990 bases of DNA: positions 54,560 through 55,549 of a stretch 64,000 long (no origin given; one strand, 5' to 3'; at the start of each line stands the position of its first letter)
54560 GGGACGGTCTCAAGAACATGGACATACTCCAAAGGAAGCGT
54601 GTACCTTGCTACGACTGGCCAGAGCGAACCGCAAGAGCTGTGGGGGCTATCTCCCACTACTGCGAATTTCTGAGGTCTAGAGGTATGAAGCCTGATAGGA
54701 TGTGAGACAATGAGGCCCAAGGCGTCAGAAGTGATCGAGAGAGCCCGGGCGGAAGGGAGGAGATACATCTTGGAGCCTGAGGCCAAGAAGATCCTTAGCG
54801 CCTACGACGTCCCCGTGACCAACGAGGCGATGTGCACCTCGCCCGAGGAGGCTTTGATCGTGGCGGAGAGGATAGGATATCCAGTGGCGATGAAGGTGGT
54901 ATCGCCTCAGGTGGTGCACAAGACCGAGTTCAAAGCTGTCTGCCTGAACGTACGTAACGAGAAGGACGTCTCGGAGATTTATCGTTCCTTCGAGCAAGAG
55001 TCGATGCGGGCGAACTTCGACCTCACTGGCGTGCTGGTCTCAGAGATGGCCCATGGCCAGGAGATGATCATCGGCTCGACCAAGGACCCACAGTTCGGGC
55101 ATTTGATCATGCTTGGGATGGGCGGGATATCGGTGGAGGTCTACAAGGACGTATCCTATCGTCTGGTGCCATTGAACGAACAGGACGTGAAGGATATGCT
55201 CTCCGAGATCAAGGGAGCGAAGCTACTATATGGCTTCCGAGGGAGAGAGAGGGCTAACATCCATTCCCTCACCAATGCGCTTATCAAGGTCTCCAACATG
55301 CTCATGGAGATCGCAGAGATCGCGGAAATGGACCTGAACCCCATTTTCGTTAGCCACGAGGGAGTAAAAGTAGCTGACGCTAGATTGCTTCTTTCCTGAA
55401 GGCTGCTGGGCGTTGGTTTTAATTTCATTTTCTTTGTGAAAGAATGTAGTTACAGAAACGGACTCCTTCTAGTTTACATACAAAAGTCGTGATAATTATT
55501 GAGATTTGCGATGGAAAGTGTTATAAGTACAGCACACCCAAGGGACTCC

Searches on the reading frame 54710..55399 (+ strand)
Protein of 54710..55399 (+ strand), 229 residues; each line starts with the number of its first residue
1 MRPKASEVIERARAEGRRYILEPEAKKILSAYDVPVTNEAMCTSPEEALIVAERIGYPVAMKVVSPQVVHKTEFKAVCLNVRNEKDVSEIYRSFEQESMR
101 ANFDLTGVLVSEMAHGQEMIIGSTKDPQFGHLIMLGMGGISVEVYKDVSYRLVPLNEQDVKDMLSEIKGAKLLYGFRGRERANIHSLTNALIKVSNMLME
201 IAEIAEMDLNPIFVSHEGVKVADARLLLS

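Call 62: search_protein_families(library=ncbifam, proteins=[window:54710-55399:+], max_evalue=0.00001)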
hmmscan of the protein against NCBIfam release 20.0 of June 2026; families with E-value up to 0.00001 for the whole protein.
window:54710-55399:+ (229 aa): 7 families
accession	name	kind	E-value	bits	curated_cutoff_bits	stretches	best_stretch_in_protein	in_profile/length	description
NF045493.1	HydDutCoALig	equivalog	1.5e-57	195.7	1300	1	4-227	469-697/698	4-hydroxybutyrate--CoA ligase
NF045492.1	HydPropCoALig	equivalog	6.8e-53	180.1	1300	1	7-228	6-229/700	3-hydroxypropionate--CoA ligase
NF045494.1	AcCoALig_Archglob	equivalog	9.1e-53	179.6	1200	1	19-227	2-204/665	acetate--CoA ligase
NF010623.0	PRK14016.1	subfamily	1.7e-07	29.8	877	1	25-117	218-298/871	cyanophycin synthetase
TIGR02068.2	cya_phycin_syn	equivalog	3.3e-07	28.7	850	1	24-117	216-297/862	cyanophycin synthetase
NF001913.0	PRK00696.1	equivalog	4.7e-07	29.1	370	1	21-226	4-216/388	ADP-forming succinate--CoA ligase subunit beta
TIGR01016.1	sucCoAbeta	subfamily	2.4e-06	26.7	375.55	1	22-226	5-216/386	succinate-CoA ligase subunit beta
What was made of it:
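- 54710..55399 (+): ADP-forming acyl-CoA synthetase, beta (ATP-grasp) subunit. NCBIfam matches to the ATP-grasp parts of ADP-forming CoA ligases (call 62).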
